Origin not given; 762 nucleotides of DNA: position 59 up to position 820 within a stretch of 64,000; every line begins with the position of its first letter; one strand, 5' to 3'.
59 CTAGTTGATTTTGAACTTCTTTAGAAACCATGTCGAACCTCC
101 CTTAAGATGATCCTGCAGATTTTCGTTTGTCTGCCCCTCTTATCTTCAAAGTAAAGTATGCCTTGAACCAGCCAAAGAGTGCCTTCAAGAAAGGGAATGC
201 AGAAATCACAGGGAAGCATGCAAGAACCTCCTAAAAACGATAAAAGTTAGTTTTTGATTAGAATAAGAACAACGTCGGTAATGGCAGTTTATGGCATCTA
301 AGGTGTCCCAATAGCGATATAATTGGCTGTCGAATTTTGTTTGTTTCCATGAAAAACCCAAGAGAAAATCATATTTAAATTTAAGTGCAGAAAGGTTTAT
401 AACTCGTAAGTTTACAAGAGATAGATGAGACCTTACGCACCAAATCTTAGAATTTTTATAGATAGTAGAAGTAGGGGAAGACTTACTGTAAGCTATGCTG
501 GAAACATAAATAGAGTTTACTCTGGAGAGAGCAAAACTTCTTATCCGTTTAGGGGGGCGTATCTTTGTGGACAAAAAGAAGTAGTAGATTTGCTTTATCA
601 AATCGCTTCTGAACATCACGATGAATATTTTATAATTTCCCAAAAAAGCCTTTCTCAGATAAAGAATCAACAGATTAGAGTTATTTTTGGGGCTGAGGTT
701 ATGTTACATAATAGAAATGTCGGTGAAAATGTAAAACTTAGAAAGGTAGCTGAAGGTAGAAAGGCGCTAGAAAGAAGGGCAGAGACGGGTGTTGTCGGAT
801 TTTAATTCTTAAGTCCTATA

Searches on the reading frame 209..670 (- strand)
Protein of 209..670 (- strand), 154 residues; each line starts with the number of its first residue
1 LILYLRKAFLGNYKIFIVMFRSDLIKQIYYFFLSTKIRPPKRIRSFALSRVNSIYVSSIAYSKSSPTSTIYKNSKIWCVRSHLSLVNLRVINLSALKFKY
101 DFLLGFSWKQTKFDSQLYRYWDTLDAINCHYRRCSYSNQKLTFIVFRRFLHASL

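Call 85: search_protein_families(library=padloc, alignment_id=A6, max_evalue=0.00001)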
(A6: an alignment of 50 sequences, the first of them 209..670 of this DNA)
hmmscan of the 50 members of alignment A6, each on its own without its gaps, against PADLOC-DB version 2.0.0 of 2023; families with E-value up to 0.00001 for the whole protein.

A. member 1, window:209-670:- (154 aa): 0 families

B. families by the number of members that match (of 50 scanned): 38 families (the first 25 are shown)
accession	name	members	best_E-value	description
PDLC04135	mad3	2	7.2e-55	mads_3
PDLC02980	AriA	2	5e-16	-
PDLC02335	AbiLi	2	1.8e-14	AbiLi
PDLC03865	LmuB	1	2.2e-22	-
PDLC03859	LmuB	1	3.2e-22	-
PDLC04140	mad8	1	4.3e-21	mads_8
PDLC02979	AriA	1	8.4e-16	-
PDLC00580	JetC3|JetC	1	1.4e-14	DUF3584 domain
PDLC04899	PDC-S07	1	1.4e-12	-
PDLC03854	LmuA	1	1.2e-11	-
PDLC02914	ATPase-Toprim_I-B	1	9.3e-10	-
PDLC03863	LmuB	1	1.1e-09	-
PDLC04164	AriA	1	1.7e-09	-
PDLC03805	RTasMBL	1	4.1e-09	DRT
PDLC04176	HEC-01A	1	2.7e-08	-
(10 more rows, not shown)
